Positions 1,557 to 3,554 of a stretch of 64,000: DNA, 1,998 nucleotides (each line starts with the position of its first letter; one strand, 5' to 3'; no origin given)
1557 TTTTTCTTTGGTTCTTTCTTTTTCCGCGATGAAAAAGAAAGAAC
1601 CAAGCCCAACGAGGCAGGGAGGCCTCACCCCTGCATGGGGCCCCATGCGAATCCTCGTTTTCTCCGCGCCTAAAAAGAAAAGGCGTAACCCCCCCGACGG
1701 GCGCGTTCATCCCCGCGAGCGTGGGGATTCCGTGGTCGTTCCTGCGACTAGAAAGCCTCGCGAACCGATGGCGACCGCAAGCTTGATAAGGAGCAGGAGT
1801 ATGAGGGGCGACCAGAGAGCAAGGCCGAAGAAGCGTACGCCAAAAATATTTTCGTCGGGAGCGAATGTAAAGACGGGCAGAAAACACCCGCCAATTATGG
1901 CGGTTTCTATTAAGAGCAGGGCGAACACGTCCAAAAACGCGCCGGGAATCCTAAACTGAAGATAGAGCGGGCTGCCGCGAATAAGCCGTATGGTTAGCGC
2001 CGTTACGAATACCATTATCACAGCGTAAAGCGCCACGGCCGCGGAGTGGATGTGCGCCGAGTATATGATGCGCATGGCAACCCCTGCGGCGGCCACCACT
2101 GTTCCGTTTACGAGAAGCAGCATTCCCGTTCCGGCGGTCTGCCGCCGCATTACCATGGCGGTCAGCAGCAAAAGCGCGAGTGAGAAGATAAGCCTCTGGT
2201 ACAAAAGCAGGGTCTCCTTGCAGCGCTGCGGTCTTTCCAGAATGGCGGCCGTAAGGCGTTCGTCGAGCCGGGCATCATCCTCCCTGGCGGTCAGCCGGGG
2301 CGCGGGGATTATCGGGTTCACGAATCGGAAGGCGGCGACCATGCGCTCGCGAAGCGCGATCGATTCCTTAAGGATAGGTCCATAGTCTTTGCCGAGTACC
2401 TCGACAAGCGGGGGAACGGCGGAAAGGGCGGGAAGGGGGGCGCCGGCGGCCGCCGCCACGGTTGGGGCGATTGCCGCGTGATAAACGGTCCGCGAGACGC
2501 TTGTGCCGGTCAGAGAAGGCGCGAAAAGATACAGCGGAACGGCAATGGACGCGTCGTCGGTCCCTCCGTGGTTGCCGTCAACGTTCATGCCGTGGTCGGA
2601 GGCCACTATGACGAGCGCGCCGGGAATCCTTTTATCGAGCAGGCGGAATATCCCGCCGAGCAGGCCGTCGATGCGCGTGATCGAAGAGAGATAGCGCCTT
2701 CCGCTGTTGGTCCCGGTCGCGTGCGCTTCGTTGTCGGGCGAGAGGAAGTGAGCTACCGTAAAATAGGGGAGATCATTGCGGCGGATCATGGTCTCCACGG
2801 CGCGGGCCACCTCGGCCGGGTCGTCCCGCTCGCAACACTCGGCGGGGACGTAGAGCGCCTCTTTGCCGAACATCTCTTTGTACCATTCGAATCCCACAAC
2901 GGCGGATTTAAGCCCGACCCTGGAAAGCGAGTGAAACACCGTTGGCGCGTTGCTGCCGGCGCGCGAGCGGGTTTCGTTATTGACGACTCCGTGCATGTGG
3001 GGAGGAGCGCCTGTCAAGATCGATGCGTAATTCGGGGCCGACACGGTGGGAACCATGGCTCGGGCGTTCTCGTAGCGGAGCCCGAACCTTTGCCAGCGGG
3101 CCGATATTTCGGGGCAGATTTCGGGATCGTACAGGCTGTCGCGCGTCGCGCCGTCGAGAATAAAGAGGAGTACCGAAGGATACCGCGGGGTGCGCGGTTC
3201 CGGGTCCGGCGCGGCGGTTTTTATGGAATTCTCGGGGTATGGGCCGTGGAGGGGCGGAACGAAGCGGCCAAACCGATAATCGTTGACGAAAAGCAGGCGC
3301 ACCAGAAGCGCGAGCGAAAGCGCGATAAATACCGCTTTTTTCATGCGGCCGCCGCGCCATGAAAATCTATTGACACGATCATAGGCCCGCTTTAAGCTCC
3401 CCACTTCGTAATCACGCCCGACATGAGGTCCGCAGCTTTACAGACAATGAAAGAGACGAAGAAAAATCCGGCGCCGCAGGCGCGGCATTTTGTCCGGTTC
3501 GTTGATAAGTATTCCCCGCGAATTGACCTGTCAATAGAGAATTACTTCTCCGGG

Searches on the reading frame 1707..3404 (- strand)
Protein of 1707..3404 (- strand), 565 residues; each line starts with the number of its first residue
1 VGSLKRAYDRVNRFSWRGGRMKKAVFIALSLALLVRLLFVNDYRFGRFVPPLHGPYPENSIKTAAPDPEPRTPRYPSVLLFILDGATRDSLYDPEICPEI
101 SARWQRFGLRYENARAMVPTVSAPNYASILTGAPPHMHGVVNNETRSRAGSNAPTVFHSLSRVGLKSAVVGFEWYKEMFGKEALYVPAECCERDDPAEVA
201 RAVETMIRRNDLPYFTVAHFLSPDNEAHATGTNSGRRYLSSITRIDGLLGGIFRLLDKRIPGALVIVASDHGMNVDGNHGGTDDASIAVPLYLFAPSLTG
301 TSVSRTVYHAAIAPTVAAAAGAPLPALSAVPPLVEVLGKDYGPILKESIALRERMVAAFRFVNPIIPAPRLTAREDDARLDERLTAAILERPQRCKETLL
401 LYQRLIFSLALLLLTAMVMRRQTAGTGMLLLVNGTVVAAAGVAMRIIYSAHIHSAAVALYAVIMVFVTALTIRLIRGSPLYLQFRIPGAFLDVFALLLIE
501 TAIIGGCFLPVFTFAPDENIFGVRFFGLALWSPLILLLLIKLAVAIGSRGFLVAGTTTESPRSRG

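Call 8: search_protein_families(library=pfam, proteins=[window:1707-3404:-], max_evalue=0.1)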
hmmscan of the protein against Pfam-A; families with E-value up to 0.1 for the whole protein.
window:1707-3404:- (565 aa): 2 families
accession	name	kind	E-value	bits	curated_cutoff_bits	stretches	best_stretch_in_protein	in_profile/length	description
PF01663.27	Phosphodiest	-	3.4e-22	79.9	23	1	78-274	1-222/342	Type I phosphodiesterase / nucleotide pyrophosphatase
PF00884.28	Sulfatase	-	3.7e-11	43.3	25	1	92-322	21-301/301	Sulfatase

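Call 9: search_protein_families(library=ncbifam, proteins=[window:1707-3404:-], max_evalue=0.1)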
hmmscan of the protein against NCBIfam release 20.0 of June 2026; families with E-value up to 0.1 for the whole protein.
window:1707-3404:- (565 aa): 5 families
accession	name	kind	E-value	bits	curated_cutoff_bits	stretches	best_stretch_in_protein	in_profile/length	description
TIGR02335.1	hydr_PhnA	equivalog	1e-05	24.8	407.55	1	96-143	36-81/408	phosphonoacetate hydrolase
NF010322.0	PRK13759.1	equivalog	6.9e-05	21.5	481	1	105-149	39-82/486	arylsulfatase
NF042991.1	alk_phos_PafA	equivalog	0.0001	20.9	650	1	112-148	76-113/554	alkaline phosphatase PafA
NF003766.0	PRK05362.1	equivalog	0.00039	19.3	256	1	237-321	302-381/396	phosphopentomutase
NF045661.1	HdlasePehA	equivalog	0.0071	15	900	0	237-298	283-350/506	phosphoric/sulfuric ester hydrolase PehA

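Call 10: find_encoding_contigs(protein=window:1707-3404:-, flank=10000, max_places=6)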
Protein window:1707-3404:- (565 aa): no gene with exactly this product is on record in the collection.

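Call 11: find_encoding_contigs(protein=window:1707-3344:-, flank=10000, max_places=6)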
Protein window:1707-3344:- (545 aa): 23 contigs read that carry it; 6 places shown.
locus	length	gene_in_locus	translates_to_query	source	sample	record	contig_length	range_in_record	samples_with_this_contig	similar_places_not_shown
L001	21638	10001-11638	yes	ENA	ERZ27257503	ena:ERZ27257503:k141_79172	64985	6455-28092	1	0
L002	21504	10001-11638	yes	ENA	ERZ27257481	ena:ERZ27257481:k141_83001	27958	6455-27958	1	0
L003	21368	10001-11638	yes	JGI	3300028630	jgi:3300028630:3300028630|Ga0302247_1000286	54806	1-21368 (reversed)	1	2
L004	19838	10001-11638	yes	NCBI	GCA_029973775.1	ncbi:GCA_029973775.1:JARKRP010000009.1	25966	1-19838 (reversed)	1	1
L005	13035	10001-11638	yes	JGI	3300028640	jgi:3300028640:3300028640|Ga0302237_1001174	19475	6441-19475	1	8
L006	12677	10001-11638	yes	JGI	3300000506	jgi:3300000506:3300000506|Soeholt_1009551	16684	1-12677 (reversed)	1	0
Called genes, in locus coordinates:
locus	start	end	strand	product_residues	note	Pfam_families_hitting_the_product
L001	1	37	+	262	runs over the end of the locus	PF00378:ECH_1, PF16113:ECH_2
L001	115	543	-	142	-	PF01842:ACT (faint), PF13291:ACT_4 (faint), PF19571:ACT_8, PF22629:ACT_AHAS_ss (faint)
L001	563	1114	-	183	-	PF01558:POR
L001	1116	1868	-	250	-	PF02775:TPP_enzyme_C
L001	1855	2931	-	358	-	PF01855:POR_N, PF02780:Transketolase_C (weak), PF17147:PFOR_II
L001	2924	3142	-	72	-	PF12838:Fer4_7, PF12797:Fer4_2 (faint), PF12837:Fer4_6 (faint), PF13237:Fer4_10 (weak), PF14697:Fer4_21 (weak), PF12800:Fer4_4 (faint), PF13187:Fer4_9 (weak), PF00037:Fer4 (weak)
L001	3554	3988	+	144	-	PF13673:Acetyltransf_10, PF00583:Acetyltransf_1, PF13508:Acetyltransf_7, PF08445:FR47 (weak)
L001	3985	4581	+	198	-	PF03193:RsgA_GTPase (faint), PF01926:MMR_HSR1, PF02421:FeoB_N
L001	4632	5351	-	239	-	PF28294:FcpB (faint)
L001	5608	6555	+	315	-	PF00072:Response_reg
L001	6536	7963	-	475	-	PF00474:SSF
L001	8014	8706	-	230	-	PF00440:TetR_N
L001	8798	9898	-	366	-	PF00348:polyprenyl_synt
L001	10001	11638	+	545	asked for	PF00884:Sulfatase, PF01663:Phosphodiest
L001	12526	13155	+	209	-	PF21981:RecX_HTH3 (faint), PF21982:RecX_HTH1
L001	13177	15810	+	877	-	PF01411:tRNA-synt_2c, PF07973:tRNA_SAD, PF02272:DHHA1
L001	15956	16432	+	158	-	-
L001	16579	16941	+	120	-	PF00072:Response_reg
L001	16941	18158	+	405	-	PF00483:NTP_transferase, PF24894:Hexapep_GlmU, PF25084:LbH_EIF2B, PF25087:GMPPB_C (weak), PF25247:LbH_GLGC (faint)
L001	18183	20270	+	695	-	PF01074:Glyco_hydro_38N, PF03065:Glyco_hydro_57, PF09094:AmyA-A_glucT_m, PF09095:AmyA-gluTrfs_C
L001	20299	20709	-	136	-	-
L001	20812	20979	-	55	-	-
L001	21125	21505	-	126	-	PF01242:PTPS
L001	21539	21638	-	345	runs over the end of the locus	PF01041:DegT_DnrJ_EryC1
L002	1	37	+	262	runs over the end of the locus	PF00378:ECH_1, PF16113:ECH_2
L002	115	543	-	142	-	PF01842:ACT (faint), PF13291:ACT_4 (faint), PF19571:ACT_8, PF22629:ACT_AHAS_ss (faint)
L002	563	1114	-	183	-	PF01558:POR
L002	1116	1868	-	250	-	PF02775:TPP_enzyme_C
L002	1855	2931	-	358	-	PF01855:POR_N, PF02780:Transketolase_C (weak), PF17147:PFOR_II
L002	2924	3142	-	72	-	PF12838:Fer4_7, PF12797:Fer4_2 (faint), PF12837:Fer4_6 (faint), PF13237:Fer4_10 (weak), PF14697:Fer4_21 (weak), PF12800:Fer4_4 (faint), PF13187:Fer4_9 (weak), PF00037:Fer4 (weak)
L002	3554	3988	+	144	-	PF13673:Acetyltransf_10, PF00583:Acetyltransf_1, PF13508:Acetyltransf_7, PF08445:FR47 (weak)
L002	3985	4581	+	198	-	PF03193:RsgA_GTPase (faint), PF01926:MMR_HSR1, PF02421:FeoB_N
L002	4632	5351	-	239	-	PF28294:FcpB (faint)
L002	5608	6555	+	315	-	PF00072:Response_reg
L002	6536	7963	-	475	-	PF00474:SSF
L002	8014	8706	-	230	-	PF00440:TetR_N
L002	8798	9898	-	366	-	PF00348:polyprenyl_synt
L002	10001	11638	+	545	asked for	PF00884:Sulfatase, PF01663:Phosphodiest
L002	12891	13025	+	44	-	-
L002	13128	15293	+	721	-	PF01966:HD (weak), PF00270:DEAD, PF04851:ResIII, PF22590:Cas3-like_C_2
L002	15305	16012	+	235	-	PF09704:Cas_Cas5d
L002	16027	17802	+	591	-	PF09709:Cas_Csd1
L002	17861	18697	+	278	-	PF05107:Cas_Cas7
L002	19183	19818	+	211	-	PF01930:Cas_Cas4, PF12705:PDDEXK_1 (faint)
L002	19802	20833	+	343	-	PF01867:Cas_Cas1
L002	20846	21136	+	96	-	PF09827:CRISPR_Cas2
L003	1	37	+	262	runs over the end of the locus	PF00378:ECH_1, PF16113:ECH_2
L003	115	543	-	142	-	PF01842:ACT (faint), PF13291:ACT_4 (faint), PF19571:ACT_8, PF22629:ACT_AHAS_ss (faint)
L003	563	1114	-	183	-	PF01558:POR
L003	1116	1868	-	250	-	PF02775:TPP_enzyme_C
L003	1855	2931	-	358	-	PF01855:POR_N, PF02780:Transketolase_C (weak), PF17147:PFOR_II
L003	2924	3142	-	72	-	PF12838:Fer4_7, PF12797:Fer4_2 (faint), PF12837:Fer4_6 (faint), PF13237:Fer4_10 (weak), PF14697:Fer4_21 (weak), PF12800:Fer4_4 (faint), PF13187:Fer4_9 (weak), PF00037:Fer4 (weak)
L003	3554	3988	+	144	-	PF13673:Acetyltransf_10, PF00583:Acetyltransf_1, PF13508:Acetyltransf_7, PF08445:FR47 (weak)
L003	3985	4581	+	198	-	PF03193:RsgA_GTPase (faint), PF01926:MMR_HSR1, PF02421:FeoB_N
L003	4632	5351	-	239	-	PF28294:FcpB (faint)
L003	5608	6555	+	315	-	PF00072:Response_reg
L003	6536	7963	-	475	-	PF00474:SSF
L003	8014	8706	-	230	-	PF00440:TetR_N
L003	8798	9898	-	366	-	PF00348:polyprenyl_synt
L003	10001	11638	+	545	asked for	PF00884:Sulfatase, PF01663:Phosphodiest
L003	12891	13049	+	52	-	-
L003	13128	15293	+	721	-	PF01966:HD (weak), PF00270:DEAD, PF04851:ResIII, PF22590:Cas3-like_C_2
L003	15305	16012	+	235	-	PF09704:Cas_Cas5d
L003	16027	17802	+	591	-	PF09709:Cas_Csd1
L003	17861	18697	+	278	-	PF05107:Cas_Cas7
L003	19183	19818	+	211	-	PF01930:Cas_Cas4, PF12705:PDDEXK_1 (faint)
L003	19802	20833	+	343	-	PF01867:Cas_Cas1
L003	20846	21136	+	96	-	PF09827:CRISPR_Cas2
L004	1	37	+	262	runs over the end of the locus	PF00378:ECH_1, PF16113:ECH_2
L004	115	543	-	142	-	PF01842:ACT (faint), PF13291:ACT_4 (faint), PF19571:ACT_8, PF22629:ACT_AHAS_ss (faint)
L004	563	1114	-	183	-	PF01558:POR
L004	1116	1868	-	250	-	PF02775:TPP_enzyme_C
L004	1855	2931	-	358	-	PF01855:POR_N, PF02780:Transketolase_C (weak), PF17147:PFOR_II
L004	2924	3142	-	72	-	PF12838:Fer4_7, PF12797:Fer4_2 (faint), PF12837:Fer4_6 (faint), PF13237:Fer4_10 (weak), PF14697:Fer4_21 (weak), PF12800:Fer4_4 (faint), PF13187:Fer4_9 (weak), PF00037:Fer4 (weak)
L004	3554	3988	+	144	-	PF13673:Acetyltransf_10, PF00583:Acetyltransf_1, PF13508:Acetyltransf_7, PF08445:FR47 (weak)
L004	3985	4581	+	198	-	PF03193:RsgA_GTPase (faint), PF01926:MMR_HSR1, PF02421:FeoB_N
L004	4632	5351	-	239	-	PF28294:FcpB (faint)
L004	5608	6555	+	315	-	PF00072:Response_reg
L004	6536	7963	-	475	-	PF00474:SSF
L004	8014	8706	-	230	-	PF00440:TetR_N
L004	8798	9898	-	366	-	PF00348:polyprenyl_synt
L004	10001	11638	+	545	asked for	PF00884:Sulfatase, PF01663:Phosphodiest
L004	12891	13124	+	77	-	-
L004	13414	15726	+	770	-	PF01966:HD, PF18019:Cas3_HD (faint), PF00270:DEAD, PF04851:ResIII, PF00271:Helicase_C (weak), PF22590:Cas3-like_C_2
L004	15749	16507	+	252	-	PF09704:Cas_Cas5d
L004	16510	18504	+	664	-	PF09709:Cas_Csd1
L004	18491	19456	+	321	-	PF05107:Cas_Cas7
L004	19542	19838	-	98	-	?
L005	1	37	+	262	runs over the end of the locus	PF00378:ECH_1, PF16113:ECH_2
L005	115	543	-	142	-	PF01842:ACT (faint), PF13291:ACT_4 (faint), PF19571:ACT_8, PF22629:ACT_AHAS_ss (faint)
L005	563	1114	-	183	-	PF01558:POR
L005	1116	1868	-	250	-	PF02775:TPP_enzyme_C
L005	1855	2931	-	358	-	PF01855:POR_N, PF02780:Transketolase_C (weak), PF17147:PFOR_II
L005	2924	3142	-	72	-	PF12838:Fer4_7, PF12797:Fer4_2 (faint), PF12837:Fer4_6 (faint), PF13237:Fer4_10 (weak), PF14697:Fer4_21 (weak), PF12800:Fer4_4 (faint), PF13187:Fer4_9 (weak), PF00037:Fer4 (weak)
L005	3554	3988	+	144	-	PF13673:Acetyltransf_10, PF00583:Acetyltransf_1, PF13508:Acetyltransf_7, PF08445:FR47 (weak)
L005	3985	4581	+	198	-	PF03193:RsgA_GTPase (faint), PF01926:MMR_HSR1, PF02421:FeoB_N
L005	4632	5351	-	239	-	PF28294:FcpB (faint)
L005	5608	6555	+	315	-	PF00072:Response_reg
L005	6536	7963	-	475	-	PF00474:SSF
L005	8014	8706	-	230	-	PF00440:TetR_N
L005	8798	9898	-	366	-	PF00348:polyprenyl_synt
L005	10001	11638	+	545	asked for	PF00884:Sulfatase, PF01663:Phosphodiest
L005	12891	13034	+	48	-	?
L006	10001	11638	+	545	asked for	PF00884:Sulfatase, PF01663:Phosphodiest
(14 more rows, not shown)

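Call 31: search_protein_families(library=ncbifam, proteins=[L003:13128-15293:+, L003:15305-16012:+, L003:16027-17802:+, L003:17861-18697:+, L003:19183-19818:+, L003:19802-20833:+, L003:20846-21136:+, L004:12891-13124:+], max_evalue=0.001)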
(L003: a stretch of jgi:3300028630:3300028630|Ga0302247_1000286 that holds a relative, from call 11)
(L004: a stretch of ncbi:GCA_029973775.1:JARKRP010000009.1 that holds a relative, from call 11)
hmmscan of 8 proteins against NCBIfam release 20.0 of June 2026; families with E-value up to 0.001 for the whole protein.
L003:13128-15293:+ (721 aa): 5 families
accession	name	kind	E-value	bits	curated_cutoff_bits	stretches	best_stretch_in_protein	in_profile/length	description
TIGR01587.1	cas3_core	equivalog_domain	3.3e-41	141.6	102.45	1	239-548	7-320/358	CRISPR-associated helicase Cas3'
TIGR02621.3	cas3_GSU0051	exception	2.5e-31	109.3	400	2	354-560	169-386/854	type I-G CRISPR-associated helicase/endonuclease Cas3g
TIGR01596.1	cas3_HD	equivalog_domain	2.2e-23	83.2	43.45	1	21-173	1-177/178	CRISPR-associated endonuclease Cas3''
NF007248.0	PRK09694.1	equivalog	4.8e-05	21.6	569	0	491-546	606-661/878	CRISPR-associated helicase/endonuclease Cas3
TIGR04095.1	dnd_restrict_1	equivalog_domain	0.0007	18.7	600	0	236-364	29-145/451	DNA phosphorothioation system restriction enzyme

L003:15305-16012:+ (235 aa): 4 families
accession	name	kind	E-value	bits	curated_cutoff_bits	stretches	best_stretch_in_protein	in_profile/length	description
TIGR01876.1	cas_Cas5d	exception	1.4e-43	149.4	85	1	9-204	1-200/203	type I-C CRISPR-associated protein Cas5c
TIGR02593.1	CRISPR_cas5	subfamily_domain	4.2e-15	55.2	17.8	1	7-48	2-43/43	CRISPR-associated protein Cas5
TIGR02592.1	cas_Cas5h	exception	2e-07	30.9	97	1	8-152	4-149/241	type I-B CRISPR-associated protein Cas5b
TIGR01895.1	cas_Cas5t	exception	0.00042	20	96.7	1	5-50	2-48/217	type I-B CRISPR-associated protein Cas5b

L003:16027-17802:+ (591 aa): 1 family
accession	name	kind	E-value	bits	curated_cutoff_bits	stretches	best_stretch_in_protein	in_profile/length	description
TIGR01863.1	cas_Csd1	equivalog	2.1e-88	297.4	218.65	1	16-580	13-586/588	type I-C CRISPR-associated protein Cas8c/Csd1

L003:17861-18697:+ (278 aa): 3 families
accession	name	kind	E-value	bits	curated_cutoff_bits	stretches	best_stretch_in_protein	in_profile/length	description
TIGR02589.1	cas_Csd2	exception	4.4e-89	298.6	182.25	1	8-276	1-283/284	type I-C CRISPR-associated protein Cas7/Csd2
TIGR01595.1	cas_CT1132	subfamily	6e-73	245.7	125.8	1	5-265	1-268/268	CRISPR-associated protein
TIGR02590.1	cas_Csh2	exception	1.2e-30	107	171.55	1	10-248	3-239/286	type I-B CRISPR-associated protein Cas7/Csh2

L003:19183-19818:+ (211 aa): 3 families
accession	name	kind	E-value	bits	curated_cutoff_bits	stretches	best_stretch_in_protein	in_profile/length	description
TIGR00372.1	cas4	equivalog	2.4e-37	128.5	65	1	8-189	1-180/180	CRISPR-associated protein Cas4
NF049935.1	cas4g_cas1g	exception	2.6e-35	121.9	560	1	8-189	2-191/546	CRISPR-associated endonuclease Cas4g/Cas1g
TIGR04328.1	cas4_PREFRAN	exception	6e-09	36.2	70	1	8-187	1-175/178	type V CRISPR-associated protein Cas4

L003:19802-20833:+ (343 aa): 9 families
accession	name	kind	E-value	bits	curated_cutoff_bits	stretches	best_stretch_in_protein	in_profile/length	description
TIGR03640.1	cas1_DVULG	exception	7.4e-145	482.4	385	1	3-341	1-339/340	type I-C CRISPR-associated endonuclease Cas1c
NF049935.1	cas4g_cas1g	exception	1.2e-92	311.1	560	1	4-343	213-546/546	CRISPR-associated endonuclease Cas4g/Cas1g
TIGR04093.1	cas1_CYANO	exception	1.5e-85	287.1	385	1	6-342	1-333/334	type I-D CRISPR-associated endonuclease Cas1d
TIGR00287.1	cas1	equivalog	1.1e-83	281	71.7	1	7-337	1-326/327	CRISPR-associated endonuclease Cas1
TIGR03983.1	cas1_MYXAN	equivalog_domain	1.2e-55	188.9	358.05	1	5-315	11-319/347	type I-MYXAN CRISPR-associated endonuclease Cas1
TIGR03641.1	cas1_HMARI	exception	2.6e-49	168.3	304.1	1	7-340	2-320/324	type I-B CRISPR-associated endonuclease Cas1b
TIGR04329.1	cas1_PREFRAN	exception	3.1e-27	95.5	300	1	26-291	28-276/317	type V CRISPR-associated endonuclease Cas1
TIGR03639.1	cas1_NMENI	exception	9.3e-11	41.5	120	1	8-262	4-232/278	type II CRISPR-associated endonuclease Cas1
TIGR03638.1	cas1_ECOLI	exception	0.00015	21.1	215.6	0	155-264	126-232/269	type I-E CRISPR-associated endonuclease Cas1e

L003:20846-21136:+ (96 aa): 1 family
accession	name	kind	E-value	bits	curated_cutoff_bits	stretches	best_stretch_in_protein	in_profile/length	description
TIGR01573.1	cas2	equivalog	2.2e-14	53.5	24.5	1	1-87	1-86/96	CRISPR-associated endonuclease Cas2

L004:12891-13124:+ (77 aa): 0 families

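Call 33: search_protein_families(library=pfam, proteins=[L004:12891-13124:+, L004:13121-13315:+, L004:19542-19838:-], max_evalue=1)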
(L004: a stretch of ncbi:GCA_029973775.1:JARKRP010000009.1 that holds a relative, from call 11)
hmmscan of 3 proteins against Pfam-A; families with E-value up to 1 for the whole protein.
L004:12891-13124:+ (77 aa): 0 families

L004:13121-13315:+ (64 aa): 0 families

L004:19542-19838:- (98 aa): 0 families

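Call 34: find_homologous_proteins(query=L004:12891-13124:+, max_evalue=0.001)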
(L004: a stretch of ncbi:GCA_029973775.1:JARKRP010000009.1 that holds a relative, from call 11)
Query L004:12891-13124:+ (77 aa): 6 proteins with E <= 0.001 among 6 candidates.
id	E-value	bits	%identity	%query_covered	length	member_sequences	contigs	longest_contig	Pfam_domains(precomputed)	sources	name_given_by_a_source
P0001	3.5e-45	169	100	100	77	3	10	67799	-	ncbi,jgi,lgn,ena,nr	ncbi:MAG: hypothetical protein QM472_01430 [Spirochaetota bacterium]|nr:hypothetical protein [Spiroc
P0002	8.3e-38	145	87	100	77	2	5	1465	-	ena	-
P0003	1.4e-29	119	75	100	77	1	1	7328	-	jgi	jgi:hypothetical protein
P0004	2.3e-29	118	73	100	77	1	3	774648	-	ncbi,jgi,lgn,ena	jgi:hypothetical protein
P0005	1.9e-22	96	100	62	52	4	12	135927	-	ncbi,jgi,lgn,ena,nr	ncbi:MAG: hypothetical protein BWY96_00005 [Spirochaetes bacterium ADurb.BinA120]|nr:MAG: hypothetic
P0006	9.8e-21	91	96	62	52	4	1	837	-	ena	-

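Call 35: find_encoding_contigs(protein=P0004, flank=6000, max_places=3)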
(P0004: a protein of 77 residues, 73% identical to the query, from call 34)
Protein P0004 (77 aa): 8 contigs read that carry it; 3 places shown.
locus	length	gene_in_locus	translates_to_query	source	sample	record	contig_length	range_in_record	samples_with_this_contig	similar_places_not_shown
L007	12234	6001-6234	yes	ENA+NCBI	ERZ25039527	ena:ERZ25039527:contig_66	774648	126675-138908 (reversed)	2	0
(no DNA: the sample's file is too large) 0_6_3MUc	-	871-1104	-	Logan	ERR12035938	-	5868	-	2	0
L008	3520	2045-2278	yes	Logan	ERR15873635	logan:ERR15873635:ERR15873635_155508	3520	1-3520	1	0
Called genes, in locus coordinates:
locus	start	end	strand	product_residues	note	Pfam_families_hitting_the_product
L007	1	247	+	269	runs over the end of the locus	PF02673:BacA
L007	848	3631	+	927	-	PF18019:Cas3_HD, PF00270:DEAD, PF00271:Helicase_C (weak), PF22590:Cas3-like_C_2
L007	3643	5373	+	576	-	PF09481:CRISPR_Cse1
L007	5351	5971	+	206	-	PF09485:CRISPR_Cse2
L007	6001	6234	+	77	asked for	-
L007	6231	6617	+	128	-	PF01850:PIN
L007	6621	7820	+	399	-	PF09344:Cas_CT1975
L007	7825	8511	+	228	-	PF09704:Cas_Cas5d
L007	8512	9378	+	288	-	PF08798:CRISPR_assoc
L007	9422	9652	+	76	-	-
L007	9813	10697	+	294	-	PF01867:Cas_Cas1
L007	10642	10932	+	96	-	PF09707:Cas_Cas2CT1978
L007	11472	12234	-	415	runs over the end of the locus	-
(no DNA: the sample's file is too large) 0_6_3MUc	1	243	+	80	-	?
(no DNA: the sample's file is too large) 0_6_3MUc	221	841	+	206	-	PF09485:CRISPR_Cse2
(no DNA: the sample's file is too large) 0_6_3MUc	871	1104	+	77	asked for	-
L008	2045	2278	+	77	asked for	-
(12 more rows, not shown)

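Call 36: find_encoding_contigs(protein=P0001, flank=10000, max_places=4)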
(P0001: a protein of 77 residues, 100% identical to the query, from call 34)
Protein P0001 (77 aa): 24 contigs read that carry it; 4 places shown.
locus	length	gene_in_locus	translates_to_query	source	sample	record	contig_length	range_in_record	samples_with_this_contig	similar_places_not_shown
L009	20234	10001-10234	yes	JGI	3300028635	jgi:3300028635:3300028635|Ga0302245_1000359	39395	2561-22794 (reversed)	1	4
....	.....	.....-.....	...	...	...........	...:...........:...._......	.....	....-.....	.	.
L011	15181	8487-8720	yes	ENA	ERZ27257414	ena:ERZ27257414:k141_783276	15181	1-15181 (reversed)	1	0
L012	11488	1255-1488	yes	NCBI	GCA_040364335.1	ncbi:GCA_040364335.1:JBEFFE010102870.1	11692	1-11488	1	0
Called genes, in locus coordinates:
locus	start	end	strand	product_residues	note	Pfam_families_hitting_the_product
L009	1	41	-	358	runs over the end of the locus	PF01855:POR_N, PF02780:Transketolase_C (weak), PF17147:PFOR_II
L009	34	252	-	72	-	PF12838:Fer4_7, PF12797:Fer4_2 (faint), PF12837:Fer4_6 (faint), PF13237:Fer4_10 (weak), PF14697:Fer4_21 (weak), PF12800:Fer4_4 (faint), PF13187:Fer4_9 (weak), PF00037:Fer4 (weak)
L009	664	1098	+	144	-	PF13673:Acetyltransf_10, PF00583:Acetyltransf_1, PF13508:Acetyltransf_7, PF08445:FR47 (weak)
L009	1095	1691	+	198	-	PF03193:RsgA_GTPase (faint), PF01926:MMR_HSR1, PF02421:FeoB_N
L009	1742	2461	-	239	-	PF28294:FcpB (faint)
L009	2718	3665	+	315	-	PF00072:Response_reg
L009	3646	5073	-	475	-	PF00474:SSF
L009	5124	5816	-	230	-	PF00440:TetR_N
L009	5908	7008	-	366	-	PF00348:polyprenyl_synt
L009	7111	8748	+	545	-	PF00884:Sulfatase, PF01663:Phosphodiest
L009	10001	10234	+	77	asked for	-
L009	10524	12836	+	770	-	PF01966:HD, PF18019:Cas3_HD (faint), PF00270:DEAD, PF04851:ResIII, PF00271:Helicase_C (weak), PF22590:Cas3-like_C_2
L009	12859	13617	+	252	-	PF09704:Cas_Cas5d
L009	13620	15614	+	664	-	PF09709:Cas_Csd1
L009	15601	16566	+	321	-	PF05107:Cas_Cas7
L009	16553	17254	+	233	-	PF01930:Cas_Cas4, PF12705:PDDEXK_1 (faint)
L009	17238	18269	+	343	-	PF01867:Cas_Cas1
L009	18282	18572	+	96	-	PF09827:CRISPR_Cas2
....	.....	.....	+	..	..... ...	-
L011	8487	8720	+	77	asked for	-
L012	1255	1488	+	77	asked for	-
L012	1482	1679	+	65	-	-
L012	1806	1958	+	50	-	-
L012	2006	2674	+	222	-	PF09704:Cas_Cas5d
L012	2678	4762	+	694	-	-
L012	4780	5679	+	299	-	PF05107:Cas_Cas7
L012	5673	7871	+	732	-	PF04851:ResIII (weak), PF00270:DEAD (weak), PF00271:Helicase_C (faint), PF22590:Cas3-like_C_2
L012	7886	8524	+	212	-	PF01930:Cas_Cas4, PF12705:PDDEXK_1 (faint)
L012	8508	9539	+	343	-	PF01867:Cas_Cas1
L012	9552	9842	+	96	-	PF09827:CRISPR_Cas2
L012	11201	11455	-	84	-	-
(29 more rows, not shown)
